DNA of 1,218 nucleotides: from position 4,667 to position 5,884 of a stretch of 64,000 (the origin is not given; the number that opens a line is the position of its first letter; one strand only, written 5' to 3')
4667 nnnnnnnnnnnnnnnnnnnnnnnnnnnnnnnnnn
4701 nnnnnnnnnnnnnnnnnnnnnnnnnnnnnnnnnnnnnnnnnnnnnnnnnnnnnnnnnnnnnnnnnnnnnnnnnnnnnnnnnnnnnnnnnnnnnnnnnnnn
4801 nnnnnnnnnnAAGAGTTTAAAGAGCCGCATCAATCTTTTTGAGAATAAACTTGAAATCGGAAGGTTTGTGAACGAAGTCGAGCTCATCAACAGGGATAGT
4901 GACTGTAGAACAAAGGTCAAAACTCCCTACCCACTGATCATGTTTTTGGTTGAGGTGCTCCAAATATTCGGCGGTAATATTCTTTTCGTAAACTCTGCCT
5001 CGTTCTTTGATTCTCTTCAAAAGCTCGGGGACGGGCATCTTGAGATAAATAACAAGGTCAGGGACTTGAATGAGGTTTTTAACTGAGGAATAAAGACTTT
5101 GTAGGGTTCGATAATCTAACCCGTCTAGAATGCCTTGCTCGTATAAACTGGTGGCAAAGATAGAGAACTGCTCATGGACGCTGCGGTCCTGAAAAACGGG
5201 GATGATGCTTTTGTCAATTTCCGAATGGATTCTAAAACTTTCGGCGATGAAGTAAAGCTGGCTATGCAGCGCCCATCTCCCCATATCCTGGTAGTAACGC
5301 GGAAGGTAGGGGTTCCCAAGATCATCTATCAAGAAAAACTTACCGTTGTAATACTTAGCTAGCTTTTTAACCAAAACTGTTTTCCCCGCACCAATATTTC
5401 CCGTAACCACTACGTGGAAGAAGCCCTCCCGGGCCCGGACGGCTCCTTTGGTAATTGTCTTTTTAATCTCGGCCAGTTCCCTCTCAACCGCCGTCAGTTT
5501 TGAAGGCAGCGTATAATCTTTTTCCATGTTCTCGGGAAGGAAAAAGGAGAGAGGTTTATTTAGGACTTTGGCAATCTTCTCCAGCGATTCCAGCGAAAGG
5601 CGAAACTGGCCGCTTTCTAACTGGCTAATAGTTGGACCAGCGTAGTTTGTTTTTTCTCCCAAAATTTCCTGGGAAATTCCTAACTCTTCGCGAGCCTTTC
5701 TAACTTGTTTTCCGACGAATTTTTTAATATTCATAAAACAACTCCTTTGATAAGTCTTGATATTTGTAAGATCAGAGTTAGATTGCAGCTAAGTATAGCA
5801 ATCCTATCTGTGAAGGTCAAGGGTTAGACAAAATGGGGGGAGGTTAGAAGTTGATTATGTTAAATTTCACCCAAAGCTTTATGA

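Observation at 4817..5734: Fusion of an XRE-family HTH to a deoxynucleoside kinase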

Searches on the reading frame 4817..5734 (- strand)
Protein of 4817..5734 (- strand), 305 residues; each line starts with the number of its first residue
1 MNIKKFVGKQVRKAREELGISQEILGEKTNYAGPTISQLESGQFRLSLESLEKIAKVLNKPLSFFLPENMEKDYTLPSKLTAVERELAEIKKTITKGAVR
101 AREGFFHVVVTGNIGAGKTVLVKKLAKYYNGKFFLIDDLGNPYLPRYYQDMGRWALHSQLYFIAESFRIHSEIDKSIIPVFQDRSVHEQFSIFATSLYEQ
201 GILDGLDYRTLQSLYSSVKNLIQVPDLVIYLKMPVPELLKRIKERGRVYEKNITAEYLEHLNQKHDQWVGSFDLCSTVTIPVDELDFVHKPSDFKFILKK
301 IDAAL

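Call 3: search_protein_families(library=pfam, proteins=[window:4817-5734:-], max_evalue=0.01)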
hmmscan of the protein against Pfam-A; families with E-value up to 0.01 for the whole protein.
window:4817-5734:- (305 aa): 12 families
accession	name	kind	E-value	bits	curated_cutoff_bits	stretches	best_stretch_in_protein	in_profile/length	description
PF01712.25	dNK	-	3.2e-44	151.6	27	1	109-302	2-199/203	Deoxynucleoside kinase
PF01381.28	HTH_3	-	2.5e-12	47.1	23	1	11-65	1-55/55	Helix-turn-helix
PF02223.23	Thymidylate_kin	-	7.1e-06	26.3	27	1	192-256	89-147/185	Thymidylate kinase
PF13560.12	HTH_31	-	1.1e-05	26.1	27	1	8-58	3-54/64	Helix-turn-helix domain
PF12844.13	HTH_19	-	0.00013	22.3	30.2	1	8-59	1-52/64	Helix-turn-helix domain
PF13238.12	AAA_18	-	0.00017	22.5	29.4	1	108-257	1-126/128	AAA domain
PF13443.12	HTH_26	-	0.00027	21.5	22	1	13-59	4-51/63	Cro/C1-type HTH DNA-binding domain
PF13191.12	AAA_16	-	0.00045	21.2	32.6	1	98-132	18-51/167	AAA ATPase domain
PF02367.23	TsaE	-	0.0013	19.2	26.6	1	89-129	13-45/128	Threonylcarbamoyl adenosine biosynthesis protein TsaE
PF01202.28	SKI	-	0.0026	18.3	22.1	0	221-267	81-130/159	Shikimate kinase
PF20720.3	nSTAND3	-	0.0069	16.5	27.2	0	105-131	17-43/155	Novel STAND NTPase 3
PF13744.12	HTH_37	-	0.0086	16.3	27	0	1-51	13-64/80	Helix-turn-helix domain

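Call 4: search_protein_families(library=ncbifam, proteins=[window:4817-5734:-], max_evalue=0.01)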
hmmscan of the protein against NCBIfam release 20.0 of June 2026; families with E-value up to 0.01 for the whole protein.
window:4817-5734:- (305 aa): 18 families
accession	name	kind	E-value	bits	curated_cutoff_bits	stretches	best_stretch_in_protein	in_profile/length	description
NF006015.0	PRK08154.1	subfamily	1.4e-10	40.8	204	1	7-134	31-165/314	anaerobic benzoate catabolism transcriptional regulator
TIGR03070.1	couple_hipB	subfamily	6.5e-07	29.2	71.65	1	8-59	4-55/58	type II toxin-antitoxin system Y4mF family antitoxin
TIGR00041.1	DTMP_kinase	equivalog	1.5e-06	28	83.25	1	200-279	106-182/196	dTMP kinase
NF041951.1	phage_RstR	subfamily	3.6e-06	27.2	80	1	8-84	4-82/108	RstR family transcriptional repressor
NF047948.1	male_kill_WMK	equivalog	1.7e-05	24.4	300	1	3-92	159-247/300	WO male-killing family protein Wmk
NF007408.0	PRK09943.1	equivalog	2.9e-05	23.7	211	1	7-73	8-74/185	HTH-type transcriptional regulator PuuR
TIGR00270.2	TIGR00270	equivalog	4.8e-05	23.2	110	1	9-60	78-129/159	multiprotein bridging factor aMBF1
NF001866.0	PRK00625.1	equivalog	9.5e-05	22.6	142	0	109-139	4-34/173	shikimate kinase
TIGR03015.1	pepcterm_ATPase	hypoth_equivalog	0.00072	19.1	324.5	1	99-130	39-68/269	XrtA/PEP-CTERM system-associated ATPase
NF010465.0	PRK13890.1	equivalog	0.00088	19.4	96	1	11-68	10-67/121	conjugal transfer protein TrbA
NF007257.0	PRK09706.1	subfamily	0.0013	18.6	101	1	5-73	4-72/135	transcriptional repressor DicA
TIGR03830.1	CxxCG_CxxCG_HTH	subfamily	0.0019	18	61.8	1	6-60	65-118/127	type II TA system antitoxin MqsA family protein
NF052239.1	antitox_spr1629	equivalog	0.0021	17.2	335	1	6-85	2-82/377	spr1629 family repressor/antitoxin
NF001623.0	PRK00411.1-1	equivalog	0.0048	15.7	311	1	57-128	11-81/411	ORC1-type DNA replication protein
NF004861.0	PRK06217.1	equivalog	0.0057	16.1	203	0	219-254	78-114/183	hypothetical protein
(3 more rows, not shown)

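Call 5: find_homologous_proteins(query=window:4817-5734:-, max_evalue=0.001)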
Query window:4817-5734:- (305 aa): 184 proteins with E <= 0.001 among 2780 candidates; the best 120 are listed.
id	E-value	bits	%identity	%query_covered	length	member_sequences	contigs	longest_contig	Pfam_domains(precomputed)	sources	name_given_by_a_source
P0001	1.9e-198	676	100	100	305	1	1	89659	PF02223.24,PF01381.29,PF13560.13,PF01712.26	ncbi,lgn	-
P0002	2.7e-172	590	87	100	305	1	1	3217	PF01381.29,PF13560.13,PF01712.26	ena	-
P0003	1.2e-170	585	87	100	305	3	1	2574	PF02223.24,PF01381.29,PF13238.13,PF01712.26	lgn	-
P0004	4.6e-118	412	61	100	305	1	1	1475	PF12844.14,PF01381.29,PF13560.13,PF01712.26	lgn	-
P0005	1.3e-107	378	56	100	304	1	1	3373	PF01381.29,PF13560.13,PF13443.13,PF01712.26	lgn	-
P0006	6.8e-98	346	53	99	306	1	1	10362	PF01381.29,PF13560.13,PF01712.26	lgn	-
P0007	2.8e-76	275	45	99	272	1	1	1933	PF12844.14,PF01381.29,PF13560.13,PF13443.13,PF01712.26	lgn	-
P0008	2.2e-75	272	47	90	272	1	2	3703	PF01381.29,PF13560.13,PF01712.26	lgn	-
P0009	4.7e-74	268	47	94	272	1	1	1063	PF13744.13,PF12844.14,PF01381.29,PF13560.13,PF13443.13,PF01712.26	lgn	-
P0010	7.0e-74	267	44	96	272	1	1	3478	PF13744.13,PF01381.29,PF13560.13,PF01712.26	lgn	-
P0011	4.7e-73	264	47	90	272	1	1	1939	PF12844.14,PF01381.29,PF13560.13,PF13443.13,PF01712.26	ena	-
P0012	2.0e-72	262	45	95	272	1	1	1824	PF13744.13,PF01381.29,PF13560.13,PF01712.26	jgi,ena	-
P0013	1.3e-68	250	42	99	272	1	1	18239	PF12844.14,PF01381.29,PF13560.13,PF13443.13,PF01712.26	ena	-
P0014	1.3e-66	243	44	90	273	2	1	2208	PF01381.29,PF13238.13,PF01712.26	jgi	jgi:deoxyadenosine/deoxycytidine kinase/DNA-binding XRE family transcriptional regulator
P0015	2.5e-42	164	42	65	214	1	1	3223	PF13238.13,PF01712.26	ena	-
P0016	3.8e-42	163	42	63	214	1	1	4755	PF13238.13,PF01712.26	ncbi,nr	ncbi:MAG TPA: deoxynucleoside kinase [Magnetospirillaceae bacterium]|nr:deoxynucleoside kinase [Magn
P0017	4.3e-42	163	42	65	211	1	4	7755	PF13238.13,PF01712.26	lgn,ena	-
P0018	4.9e-42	163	41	64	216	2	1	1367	PF01712.26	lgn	-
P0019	1.8e-41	161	41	65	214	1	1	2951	PF13238.13,PF01712.26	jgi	jgi:deoxyadenosine/deoxycytidine kinase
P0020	2.7e-41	160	40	65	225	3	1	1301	PF13238.13,PF01712.26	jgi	-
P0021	3.4e-41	160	42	64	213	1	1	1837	PF01712.26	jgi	jgi:deoxyadenosine/deoxycytidine kinase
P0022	3.7e-41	160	40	65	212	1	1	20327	PF01712.26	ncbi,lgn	-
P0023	5.9e-41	159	39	65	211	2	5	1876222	PF13238.13,PF01712.26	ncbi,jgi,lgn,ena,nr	ncbi:MAG: deoxynucleoside kinase [Leptolinea sp.]|jgi:deoxyadenosine/deoxycytidine kinase|nr:deoxynu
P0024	1.2e-40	158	40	64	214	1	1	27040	PF01712.26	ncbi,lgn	-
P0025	2.7e-40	157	40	65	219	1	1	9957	PF01712.26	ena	-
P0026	2.9e-40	157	39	65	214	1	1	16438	PF01712.26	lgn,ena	-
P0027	5.8e-40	156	39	65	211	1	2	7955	PF13238.13,PF01712.26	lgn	-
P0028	7.7e-40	155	39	65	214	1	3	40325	PF01712.26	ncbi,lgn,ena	-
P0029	7.9e-40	155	39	65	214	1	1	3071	PF01712.26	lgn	-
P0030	8.7e-40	155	39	65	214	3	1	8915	PF01712.26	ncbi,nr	ncbi:MAG: deoxynucleoside kinase [Chloroflexi bacterium]|nr:deoxynucleoside kinase [Chloroflexota ba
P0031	1.2e-39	155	40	65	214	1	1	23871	PF13238.13,PF01712.26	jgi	jgi:deoxyadenosine/deoxycytidine kinase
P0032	1.6e-39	154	40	65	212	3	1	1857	PF13238.13,PF01712.26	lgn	-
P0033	1.8e-39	154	38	64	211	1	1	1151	PF13238.13,PF01712.26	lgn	-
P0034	2.0e-39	154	41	64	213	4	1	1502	PF13238.13,PF01712.26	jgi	jgi:deoxyadenosine/deoxycytidine kinase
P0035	2.0e-39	154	38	65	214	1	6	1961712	PF01712.26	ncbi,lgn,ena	-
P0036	2.1e-39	154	38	65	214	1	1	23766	PF01712.26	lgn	-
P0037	2.1e-39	154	39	65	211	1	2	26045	PF13238.13,PF01712.26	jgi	jgi:deoxyadenosine/deoxycytidine kinase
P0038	2.1e-39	154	39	64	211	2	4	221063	PF13238.13,PF01712.26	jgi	jgi:deoxyadenosine/deoxycytidine kinase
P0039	2.3e-39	154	37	65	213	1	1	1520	PF13238.13,PF01712.26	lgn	-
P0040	2.6e-39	154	39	65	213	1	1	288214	PF13238.13,PF01712.26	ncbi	ncbi:MAG: deoxynucleoside kinase [Anaerolineaceae bacterium]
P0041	2.8e-39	154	38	65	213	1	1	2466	PF01712.26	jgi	jgi:deoxyadenosine/deoxycytidine kinase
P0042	3.0e-39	153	39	65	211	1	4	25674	PF01712.26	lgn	-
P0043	3.0e-39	153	41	64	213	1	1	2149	PF13238.13,PF01712.26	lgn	-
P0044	3.1e-39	153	39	65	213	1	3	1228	PF01712.26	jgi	-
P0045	3.6e-39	153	39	65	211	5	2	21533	PF13238.13,PF01712.26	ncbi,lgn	-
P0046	3.6e-39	153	40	64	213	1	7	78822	PF01712.26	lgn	-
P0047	3.8e-39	153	40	64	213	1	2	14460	PF01712.26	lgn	-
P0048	3.9e-39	153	39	65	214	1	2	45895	PF01712.26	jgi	jgi:deoxyadenosine/deoxycytidine kinase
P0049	4.1e-39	153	39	65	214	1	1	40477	PF01712.26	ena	-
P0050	4.1e-39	153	38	65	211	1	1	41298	PF13238.13,PF01712.26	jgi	-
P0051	4.4e-39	153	37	65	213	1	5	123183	PF13238.13,PF01712.26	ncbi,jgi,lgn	-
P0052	4.8e-39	153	37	65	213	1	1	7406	PF13238.13,PF01712.26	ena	-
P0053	4.9e-39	153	37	65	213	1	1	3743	PF13238.13,PF01712.26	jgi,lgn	-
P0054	4.9e-39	153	38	65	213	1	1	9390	PF13238.13,PF01712.26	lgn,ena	-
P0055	5.1e-39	153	38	65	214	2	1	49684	PF01712.26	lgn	-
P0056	5.4e-39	153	39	64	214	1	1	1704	PF01712.26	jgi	-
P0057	5.9e-39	152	37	65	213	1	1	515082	PF13238.13,PF01712.26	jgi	jgi:deoxyadenosine/deoxycytidine kinase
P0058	6.1e-39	152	39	64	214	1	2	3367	PF01712.26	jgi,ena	-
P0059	6.8e-39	152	37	65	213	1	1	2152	PF13238.13,PF01712.26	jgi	jgi:deoxyadenosine/deoxycytidine kinase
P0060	7.0e-39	152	40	65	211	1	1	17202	PF13238.13,PF01712.26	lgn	-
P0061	7.0e-39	152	38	64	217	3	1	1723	PF01712.26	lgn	-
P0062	7.1e-39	152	40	64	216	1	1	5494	PF13238.13,PF01712.26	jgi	-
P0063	8.4e-39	152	40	64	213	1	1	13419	PF01712.26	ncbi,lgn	ncbi:MAG: deoxynucleoside kinase [Anaerolineaceae bacterium]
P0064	9.4e-39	152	39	64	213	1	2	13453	PF01712.26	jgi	jgi:deoxyadenosine/deoxycytidine kinase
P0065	9.9e-39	152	41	64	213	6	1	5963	PF01712.26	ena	-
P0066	1.2e-38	151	37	65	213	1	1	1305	PF13238.13,PF01712.26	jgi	jgi:deoxyadenosine/deoxycytidine kinase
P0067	1.8e-38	151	38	65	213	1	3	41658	PF13238.13,PF01712.26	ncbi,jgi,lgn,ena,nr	ncbi:MAG: deoxynucleoside kinase [Chloroflexi bacterium HGW-Chloroflexi-8]|jgi:deoxyadenosine/deoxyc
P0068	1.8e-38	151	38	65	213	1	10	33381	PF01712.26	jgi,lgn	-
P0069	1.8e-38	151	39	65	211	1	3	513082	PF13238.13,PF01712.26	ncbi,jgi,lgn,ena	-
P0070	1.9e-38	151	40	64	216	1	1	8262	PF13238.13,PF01712.26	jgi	jgi:deoxyadenosine/deoxycytidine kinase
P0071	2.1e-38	151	36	65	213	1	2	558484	PF13238.13,PF01712.26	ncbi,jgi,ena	-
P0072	2.3e-38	151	39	65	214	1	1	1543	PF13238.13,PF01712.26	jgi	jgi:deoxyadenosine/deoxycytidine kinase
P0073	2.4e-38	150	36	65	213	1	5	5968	PF13238.13,PF01712.26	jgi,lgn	-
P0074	2.5e-38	150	39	64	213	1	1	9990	PF13238.13,PF01712.26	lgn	-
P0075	2.6e-38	150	44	54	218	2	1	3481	PF02223.24,PF13671.13,PF13238.13,PF01712.26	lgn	-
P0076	3.0e-38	150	39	64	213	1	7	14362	PF13238.13,PF01712.26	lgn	-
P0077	3.2e-38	150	39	64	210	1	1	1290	PF13238.13,PF01712.26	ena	-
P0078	3.4e-38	150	36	65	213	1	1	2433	PF13238.13,PF01712.26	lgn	-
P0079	3.8e-38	150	40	64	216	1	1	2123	PF13238.13,PF01712.26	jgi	jgi:deoxyadenosine/deoxycytidine kinase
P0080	4.1e-38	150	41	64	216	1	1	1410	PF13671.13,PF13238.13,PF01712.26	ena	-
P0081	4.2e-38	150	39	64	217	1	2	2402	PF01712.26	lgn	-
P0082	4.4e-38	150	39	65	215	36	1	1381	PF13238.13,PF01712.26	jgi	-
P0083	4.6e-38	150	39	65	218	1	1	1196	PF01712.26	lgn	-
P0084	5.3e-38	149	39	65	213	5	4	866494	PF13238.13,PF01712.26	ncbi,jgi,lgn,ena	jgi:deoxyadenosine/deoxycytidine kinase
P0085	5.6e-38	149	39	65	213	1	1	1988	PF13238.13,PF01712.26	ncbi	-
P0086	5.7e-38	149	37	65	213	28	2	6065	PF13238.13,PF01712.26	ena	-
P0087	5.9e-38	149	36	65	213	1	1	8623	PF13238.13,PF01712.26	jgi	jgi:deoxyadenosine/deoxycytidine kinase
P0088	6.1e-38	149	36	65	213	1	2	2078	PF13238.13,PF01712.26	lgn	-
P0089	6.1e-38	149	39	65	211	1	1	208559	PF01712.26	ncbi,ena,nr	ncbi:MAG: deoxynucleoside kinase [Anaerolinea sp.]|nr:deoxynucleoside kinase [Anaerolinea sp.]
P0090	6.7e-38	149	38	65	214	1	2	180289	PF01712.26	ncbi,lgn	-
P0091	7.8e-38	149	36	65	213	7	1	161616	PF13238.13,PF01712.26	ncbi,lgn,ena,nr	ncbi:MAG: deoxynucleoside kinase [Chloroflexi bacterium HGW-Chloroflexi-10]|nr:MAG: deoxynucleoside 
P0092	7.9e-38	149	38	64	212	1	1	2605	PF01712.26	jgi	jgi:deoxyadenosine/deoxycytidine kinase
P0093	8.8e-38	149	38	64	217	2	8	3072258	PF01712.26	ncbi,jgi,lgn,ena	-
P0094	1.0e-37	148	39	65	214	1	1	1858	PF13238.13,PF01712.26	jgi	jgi:deoxyadenosine/deoxycytidine kinase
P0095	1.0e-37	148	37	65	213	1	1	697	PF13238.13,PF01712.26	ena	-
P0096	1.0e-37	148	39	65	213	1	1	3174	PF01712.26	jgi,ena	-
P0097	1.0e-37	148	37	65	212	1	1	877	PF13238.13,PF01712.26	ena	-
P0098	1.1e-37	148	36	65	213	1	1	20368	PF13238.13,PF01712.26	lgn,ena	-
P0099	1.2e-37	148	39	64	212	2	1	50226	PF13238.13,PF01712.26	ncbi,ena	-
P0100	1.2e-37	148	39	64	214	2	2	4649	PF13238.13,PF01712.26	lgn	-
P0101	1.8e-37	148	37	65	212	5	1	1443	PF13238.13,PF01712.26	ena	-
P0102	2.1e-37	147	41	64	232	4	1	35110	PF13238.13,PF01712.26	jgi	jgi:deoxyadenosine/deoxycytidine kinase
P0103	2.1e-37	147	38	65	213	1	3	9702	PF01712.26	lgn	-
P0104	2.3e-37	147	36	65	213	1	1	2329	PF13238.13,PF01712.26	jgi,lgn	-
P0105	2.3e-37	147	38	65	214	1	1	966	PF13238.13,PF01712.26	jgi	jgi:deoxyadenosine/deoxycytidine kinase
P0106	2.4e-37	147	38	65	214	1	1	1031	PF01712.26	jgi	jgi:deoxyadenosine/deoxycytidine kinase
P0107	2.5e-37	147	38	65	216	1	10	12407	PF13238.13,PF01712.26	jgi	jgi:deoxyadenosine/deoxycytidine kinase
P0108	2.6e-37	147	39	65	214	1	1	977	PF01712.26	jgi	jgi:deoxyadenosine/deoxycytidine kinase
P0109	2.7e-37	147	39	64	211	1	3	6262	PF13238.13,PF01712.26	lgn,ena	-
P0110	2.8e-37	147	37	65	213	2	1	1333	PF13238.13,PF01712.26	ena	-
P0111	3.7e-37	147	38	65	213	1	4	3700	PF13238.13,PF01712.26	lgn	-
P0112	3.7e-37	147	36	65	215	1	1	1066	PF01712.26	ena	-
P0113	4.0e-37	146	38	64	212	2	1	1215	PF01712.26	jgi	-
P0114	4.0e-37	146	38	64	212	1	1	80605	PF01712.26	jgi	-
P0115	4.6e-37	146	37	65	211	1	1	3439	PF01712.26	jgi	jgi:deoxyadenosine/deoxycytidine kinase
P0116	5.4e-37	146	38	65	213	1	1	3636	PF13238.13,PF01712.26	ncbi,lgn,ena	-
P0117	6.1e-37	146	39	65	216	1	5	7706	PF13238.13,PF01712.26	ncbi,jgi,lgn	ncbi:MAG: deoxynucleoside kinase [Anaerolineales bacterium]|jgi:deoxyadenosine/deoxycytidine kinase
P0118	6.2e-37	146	38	64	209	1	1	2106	PF13238.13,PF01712.26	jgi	jgi:deoxyadenosine/deoxycytidine kinase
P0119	7.4e-37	146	37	65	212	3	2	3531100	PF13238.13,PF01712.26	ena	-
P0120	1.5e-36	145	37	64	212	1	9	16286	PF13238.13,PF01712.26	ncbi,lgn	-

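Call 7: find_encoding_contigs(protein=P0001, flank=3000, max_places=3)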
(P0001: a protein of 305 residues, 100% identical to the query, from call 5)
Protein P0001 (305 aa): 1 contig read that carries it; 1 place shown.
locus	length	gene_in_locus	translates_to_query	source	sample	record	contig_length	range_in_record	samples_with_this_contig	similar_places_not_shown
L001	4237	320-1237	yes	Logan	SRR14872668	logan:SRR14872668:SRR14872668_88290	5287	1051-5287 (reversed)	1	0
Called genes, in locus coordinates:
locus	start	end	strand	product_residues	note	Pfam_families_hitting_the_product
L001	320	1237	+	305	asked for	PF13560:HTH_31 (weak), PF01381:HTH_3, PF01712:dNK, PF02223:Thymidylate_kin (faint)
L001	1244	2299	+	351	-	PF00145:DNA_methylase (weak)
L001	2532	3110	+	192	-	PF07659:DUF1599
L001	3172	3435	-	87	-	-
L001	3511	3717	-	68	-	-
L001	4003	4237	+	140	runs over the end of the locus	-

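Call 8: find_encoding_contigs(protein=P0013, flank=10000, max_places=3)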
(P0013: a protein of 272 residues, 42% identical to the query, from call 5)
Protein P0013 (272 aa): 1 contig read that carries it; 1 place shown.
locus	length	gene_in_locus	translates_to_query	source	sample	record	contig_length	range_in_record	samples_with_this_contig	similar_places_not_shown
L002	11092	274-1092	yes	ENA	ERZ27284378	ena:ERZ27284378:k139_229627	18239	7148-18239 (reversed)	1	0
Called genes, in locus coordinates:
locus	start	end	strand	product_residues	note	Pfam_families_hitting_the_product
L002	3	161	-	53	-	?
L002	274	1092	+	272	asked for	PF12844:HTH_19 (weak), PF13560:HTH_31, PF01381:HTH_3, PF13443:HTH_26 (weak), PF01712:dNK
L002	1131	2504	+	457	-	PF01743:PolyA_pol, PF12627:PolyA_pol_RNAbd, PF01966:HD, PF13735:tRNA_NucTran2_2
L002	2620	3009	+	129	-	PF04020:Phage_holin_4_2 (weak)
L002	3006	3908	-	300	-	PF07549:Sec_GG (weak), PF02355:SecD_SecF_C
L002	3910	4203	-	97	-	-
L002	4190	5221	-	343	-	-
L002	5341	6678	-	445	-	PF21760:SecD_1st, PF22599:SecDF_P1_head, PF02355:SecD_SecF_C, PF00873:ACR_tran (weak), PF03176:MMPL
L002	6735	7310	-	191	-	-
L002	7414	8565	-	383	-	PF11258:DUF3048, PF17479:DUF3048_C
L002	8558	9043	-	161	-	PF14584:DUF4446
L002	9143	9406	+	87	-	-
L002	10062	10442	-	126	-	-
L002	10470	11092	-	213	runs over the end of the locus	PF12705:PDDEXK_1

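Call 9: find_encoding_contigs(protein=P0006, flank=10000, max_places=3)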
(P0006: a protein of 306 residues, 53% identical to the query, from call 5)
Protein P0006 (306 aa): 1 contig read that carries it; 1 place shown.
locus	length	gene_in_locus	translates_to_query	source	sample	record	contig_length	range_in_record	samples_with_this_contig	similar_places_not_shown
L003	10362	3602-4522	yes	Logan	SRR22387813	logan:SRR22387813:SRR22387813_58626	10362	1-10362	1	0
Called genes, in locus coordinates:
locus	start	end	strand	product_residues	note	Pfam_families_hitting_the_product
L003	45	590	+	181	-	-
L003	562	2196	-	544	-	PF01368:DHH, PF02272:DHHA1, PF17768:RecJ_OB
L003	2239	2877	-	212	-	-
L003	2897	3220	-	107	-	-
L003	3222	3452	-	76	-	-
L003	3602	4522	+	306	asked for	PF13560:HTH_31 (weak), PF01381:HTH_3, PF01712:dNK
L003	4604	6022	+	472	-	PF01743:PolyA_pol, PF12627:PolyA_pol_RNAbd, PF01966:HD, PF13735:tRNA_NucTran2_2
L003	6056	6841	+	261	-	-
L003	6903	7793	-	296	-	PF02355:SecD_SecF_C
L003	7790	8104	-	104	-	-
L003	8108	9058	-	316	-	-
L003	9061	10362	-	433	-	?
